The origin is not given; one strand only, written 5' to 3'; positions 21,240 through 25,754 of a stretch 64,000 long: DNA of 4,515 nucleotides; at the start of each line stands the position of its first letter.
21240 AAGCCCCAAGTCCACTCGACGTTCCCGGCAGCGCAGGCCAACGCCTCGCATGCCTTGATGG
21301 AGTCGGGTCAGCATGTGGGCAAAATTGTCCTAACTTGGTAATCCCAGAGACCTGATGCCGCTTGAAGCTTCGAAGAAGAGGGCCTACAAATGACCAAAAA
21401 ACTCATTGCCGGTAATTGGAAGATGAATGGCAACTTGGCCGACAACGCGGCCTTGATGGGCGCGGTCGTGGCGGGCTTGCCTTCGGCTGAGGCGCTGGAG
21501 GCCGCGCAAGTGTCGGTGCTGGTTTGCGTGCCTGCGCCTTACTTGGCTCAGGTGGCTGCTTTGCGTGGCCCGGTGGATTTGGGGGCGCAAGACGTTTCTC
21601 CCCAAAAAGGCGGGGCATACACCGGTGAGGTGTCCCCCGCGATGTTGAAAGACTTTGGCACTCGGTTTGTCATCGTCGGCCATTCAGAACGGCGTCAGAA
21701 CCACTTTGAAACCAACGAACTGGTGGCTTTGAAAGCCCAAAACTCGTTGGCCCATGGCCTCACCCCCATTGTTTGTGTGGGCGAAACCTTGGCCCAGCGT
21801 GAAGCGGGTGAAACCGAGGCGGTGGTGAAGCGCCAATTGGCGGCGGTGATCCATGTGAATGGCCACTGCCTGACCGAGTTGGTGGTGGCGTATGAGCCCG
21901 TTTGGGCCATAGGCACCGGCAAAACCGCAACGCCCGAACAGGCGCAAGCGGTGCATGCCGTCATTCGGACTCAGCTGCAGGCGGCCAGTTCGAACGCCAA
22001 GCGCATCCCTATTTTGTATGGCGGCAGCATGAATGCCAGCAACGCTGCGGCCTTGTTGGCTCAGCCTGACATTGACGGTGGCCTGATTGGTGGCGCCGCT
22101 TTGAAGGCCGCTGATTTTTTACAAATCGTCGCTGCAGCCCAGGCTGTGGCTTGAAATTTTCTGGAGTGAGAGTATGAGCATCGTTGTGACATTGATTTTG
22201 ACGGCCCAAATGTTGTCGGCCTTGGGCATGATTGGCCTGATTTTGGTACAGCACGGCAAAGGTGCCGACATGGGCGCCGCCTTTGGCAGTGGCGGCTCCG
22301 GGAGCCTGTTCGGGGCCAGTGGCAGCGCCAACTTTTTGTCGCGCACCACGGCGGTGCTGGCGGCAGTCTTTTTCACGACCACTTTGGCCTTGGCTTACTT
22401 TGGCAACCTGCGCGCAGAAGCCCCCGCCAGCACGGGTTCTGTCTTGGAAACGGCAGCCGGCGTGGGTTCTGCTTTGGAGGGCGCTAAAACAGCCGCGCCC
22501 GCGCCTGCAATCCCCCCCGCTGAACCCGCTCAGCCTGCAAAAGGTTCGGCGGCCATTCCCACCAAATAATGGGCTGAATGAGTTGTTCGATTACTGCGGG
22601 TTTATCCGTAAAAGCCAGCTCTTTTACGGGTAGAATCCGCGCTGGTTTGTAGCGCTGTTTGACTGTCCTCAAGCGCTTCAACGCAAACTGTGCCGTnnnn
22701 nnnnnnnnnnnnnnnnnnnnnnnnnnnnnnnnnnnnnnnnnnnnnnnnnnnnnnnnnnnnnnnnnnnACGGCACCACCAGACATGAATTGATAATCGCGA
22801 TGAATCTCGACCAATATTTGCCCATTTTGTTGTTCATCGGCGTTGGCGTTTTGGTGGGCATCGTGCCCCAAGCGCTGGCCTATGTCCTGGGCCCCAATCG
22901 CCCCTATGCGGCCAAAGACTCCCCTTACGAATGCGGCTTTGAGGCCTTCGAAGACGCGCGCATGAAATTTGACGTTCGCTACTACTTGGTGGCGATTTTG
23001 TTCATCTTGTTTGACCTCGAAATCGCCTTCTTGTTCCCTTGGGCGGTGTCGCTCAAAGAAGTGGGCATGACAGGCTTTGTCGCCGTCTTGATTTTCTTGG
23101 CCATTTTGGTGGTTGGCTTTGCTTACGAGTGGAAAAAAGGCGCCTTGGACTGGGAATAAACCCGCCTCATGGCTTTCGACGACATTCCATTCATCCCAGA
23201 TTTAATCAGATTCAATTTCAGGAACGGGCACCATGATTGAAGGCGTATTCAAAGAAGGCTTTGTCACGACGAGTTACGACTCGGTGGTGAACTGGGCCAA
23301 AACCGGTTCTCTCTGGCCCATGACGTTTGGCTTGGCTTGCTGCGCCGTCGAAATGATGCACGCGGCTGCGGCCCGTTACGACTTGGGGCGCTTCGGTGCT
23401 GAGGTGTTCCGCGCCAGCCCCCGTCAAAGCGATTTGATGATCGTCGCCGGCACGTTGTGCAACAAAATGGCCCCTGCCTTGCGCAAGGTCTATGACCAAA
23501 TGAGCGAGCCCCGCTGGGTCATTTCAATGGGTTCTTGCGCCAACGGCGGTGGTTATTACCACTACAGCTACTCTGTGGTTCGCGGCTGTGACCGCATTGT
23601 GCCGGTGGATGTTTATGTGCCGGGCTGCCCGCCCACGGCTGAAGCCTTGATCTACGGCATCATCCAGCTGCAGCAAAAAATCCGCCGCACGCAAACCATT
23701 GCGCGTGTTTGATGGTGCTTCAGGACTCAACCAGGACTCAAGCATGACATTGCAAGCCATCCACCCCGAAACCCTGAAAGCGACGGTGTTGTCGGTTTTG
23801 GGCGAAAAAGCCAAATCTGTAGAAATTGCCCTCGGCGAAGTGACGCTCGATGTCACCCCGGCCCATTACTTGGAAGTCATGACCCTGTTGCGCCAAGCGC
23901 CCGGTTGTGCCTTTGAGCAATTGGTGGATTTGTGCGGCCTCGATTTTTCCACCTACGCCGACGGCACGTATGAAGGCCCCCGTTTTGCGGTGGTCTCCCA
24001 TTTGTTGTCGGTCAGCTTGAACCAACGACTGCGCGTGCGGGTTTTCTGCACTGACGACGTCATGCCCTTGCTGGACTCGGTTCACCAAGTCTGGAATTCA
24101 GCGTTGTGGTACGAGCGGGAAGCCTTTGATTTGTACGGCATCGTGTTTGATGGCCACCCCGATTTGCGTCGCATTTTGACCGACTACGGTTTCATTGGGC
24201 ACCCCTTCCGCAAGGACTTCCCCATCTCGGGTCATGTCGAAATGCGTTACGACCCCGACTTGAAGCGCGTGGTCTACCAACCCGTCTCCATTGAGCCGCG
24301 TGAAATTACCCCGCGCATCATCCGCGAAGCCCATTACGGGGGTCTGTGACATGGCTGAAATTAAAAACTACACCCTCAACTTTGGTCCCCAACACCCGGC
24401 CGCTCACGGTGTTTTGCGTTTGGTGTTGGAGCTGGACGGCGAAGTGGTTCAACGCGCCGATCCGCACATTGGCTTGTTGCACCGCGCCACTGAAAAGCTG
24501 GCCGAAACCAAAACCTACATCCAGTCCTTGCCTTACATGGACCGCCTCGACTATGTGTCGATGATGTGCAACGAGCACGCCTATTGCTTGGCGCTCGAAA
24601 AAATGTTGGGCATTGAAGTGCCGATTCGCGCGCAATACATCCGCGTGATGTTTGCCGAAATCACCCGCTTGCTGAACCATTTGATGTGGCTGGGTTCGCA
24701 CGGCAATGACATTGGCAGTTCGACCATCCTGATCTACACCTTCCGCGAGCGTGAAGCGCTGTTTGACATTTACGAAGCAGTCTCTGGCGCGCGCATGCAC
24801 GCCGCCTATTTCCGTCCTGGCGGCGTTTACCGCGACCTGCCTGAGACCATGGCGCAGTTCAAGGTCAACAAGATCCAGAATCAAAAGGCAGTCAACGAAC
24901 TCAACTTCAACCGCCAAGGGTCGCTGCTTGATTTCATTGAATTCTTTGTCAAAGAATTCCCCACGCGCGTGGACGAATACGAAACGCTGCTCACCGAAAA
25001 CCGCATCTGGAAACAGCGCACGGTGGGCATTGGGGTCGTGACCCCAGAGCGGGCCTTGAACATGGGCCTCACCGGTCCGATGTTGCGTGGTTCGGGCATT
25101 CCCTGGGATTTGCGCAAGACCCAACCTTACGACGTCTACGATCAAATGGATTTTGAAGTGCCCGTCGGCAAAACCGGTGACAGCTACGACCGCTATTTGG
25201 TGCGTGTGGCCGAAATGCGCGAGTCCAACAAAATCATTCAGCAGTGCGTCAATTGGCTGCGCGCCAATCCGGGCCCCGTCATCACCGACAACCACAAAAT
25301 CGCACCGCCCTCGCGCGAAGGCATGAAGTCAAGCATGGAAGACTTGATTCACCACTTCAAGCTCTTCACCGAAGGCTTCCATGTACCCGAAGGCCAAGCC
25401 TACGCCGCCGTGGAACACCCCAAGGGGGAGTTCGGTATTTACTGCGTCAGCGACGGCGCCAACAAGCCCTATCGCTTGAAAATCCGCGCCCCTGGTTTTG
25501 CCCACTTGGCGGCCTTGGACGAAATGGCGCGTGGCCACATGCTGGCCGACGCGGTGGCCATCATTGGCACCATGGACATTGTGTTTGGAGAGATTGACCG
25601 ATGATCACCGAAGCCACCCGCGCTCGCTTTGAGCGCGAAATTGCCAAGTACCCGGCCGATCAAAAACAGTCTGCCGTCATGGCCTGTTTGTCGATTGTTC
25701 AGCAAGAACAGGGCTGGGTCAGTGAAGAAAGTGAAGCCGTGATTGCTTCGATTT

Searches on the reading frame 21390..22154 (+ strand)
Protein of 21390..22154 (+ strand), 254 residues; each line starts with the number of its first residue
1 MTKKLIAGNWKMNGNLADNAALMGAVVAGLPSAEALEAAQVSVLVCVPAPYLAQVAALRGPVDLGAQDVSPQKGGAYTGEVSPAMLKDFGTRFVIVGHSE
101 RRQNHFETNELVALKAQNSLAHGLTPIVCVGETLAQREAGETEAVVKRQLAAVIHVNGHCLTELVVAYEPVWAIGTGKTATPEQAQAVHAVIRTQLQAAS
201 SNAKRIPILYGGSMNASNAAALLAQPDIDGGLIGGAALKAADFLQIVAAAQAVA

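Call 51: search_protein_families(library=pfam, proteins=[window:21390-22154:+], max_evalue=0.00001)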
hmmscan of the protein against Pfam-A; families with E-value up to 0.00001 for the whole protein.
window:21390-22154:+ (254 aa): 1 family
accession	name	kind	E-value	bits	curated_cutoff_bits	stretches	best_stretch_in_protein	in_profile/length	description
PF00121.24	TIM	-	4.7e-90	301.8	20.1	1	4-249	1-244/245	Triosephosphate isomerase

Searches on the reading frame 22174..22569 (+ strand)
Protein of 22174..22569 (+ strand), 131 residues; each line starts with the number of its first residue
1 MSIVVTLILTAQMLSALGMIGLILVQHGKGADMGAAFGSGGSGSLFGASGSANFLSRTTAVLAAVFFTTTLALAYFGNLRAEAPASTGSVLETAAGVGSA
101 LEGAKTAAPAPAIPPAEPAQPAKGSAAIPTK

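Call 52: search_protein_families(library=pfam, proteins=[window:22174-22569:+], max_evalue=0.00001)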
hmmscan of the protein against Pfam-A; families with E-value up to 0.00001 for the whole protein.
window:22174-22569:+ (131 aa): 1 family
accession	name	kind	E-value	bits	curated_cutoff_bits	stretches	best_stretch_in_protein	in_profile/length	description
PF03840.19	SecG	-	4.3e-21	75.2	29.2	1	8-76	2-70/70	Preprotein translocase SecG subunit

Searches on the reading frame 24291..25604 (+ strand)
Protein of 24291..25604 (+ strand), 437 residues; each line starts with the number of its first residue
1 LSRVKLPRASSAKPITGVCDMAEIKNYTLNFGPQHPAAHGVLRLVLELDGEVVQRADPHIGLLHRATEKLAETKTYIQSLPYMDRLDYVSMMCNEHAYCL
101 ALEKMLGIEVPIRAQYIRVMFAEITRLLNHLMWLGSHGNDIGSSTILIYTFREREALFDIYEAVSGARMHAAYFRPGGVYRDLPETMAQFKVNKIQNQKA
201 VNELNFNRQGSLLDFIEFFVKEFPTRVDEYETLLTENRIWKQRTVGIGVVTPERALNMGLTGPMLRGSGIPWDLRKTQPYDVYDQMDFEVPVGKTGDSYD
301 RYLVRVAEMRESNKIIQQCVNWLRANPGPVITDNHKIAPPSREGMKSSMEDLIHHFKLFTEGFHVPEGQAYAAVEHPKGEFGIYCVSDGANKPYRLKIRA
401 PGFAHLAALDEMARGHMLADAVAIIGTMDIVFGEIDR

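Call 53: search_protein_families(library=pfam, proteins=[window:24291-25604:+], max_evalue=0.00001)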
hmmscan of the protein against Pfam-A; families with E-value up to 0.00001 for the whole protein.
window:24291-25604:+ (437 aa): 1 family
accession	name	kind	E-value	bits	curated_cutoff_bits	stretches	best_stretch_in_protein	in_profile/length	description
PF00346.24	Complex1_49kDa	-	2e-118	394.8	24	1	140-437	1-271/271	Respiratory-chain NADH dehydrogenase, 49 Kd subunit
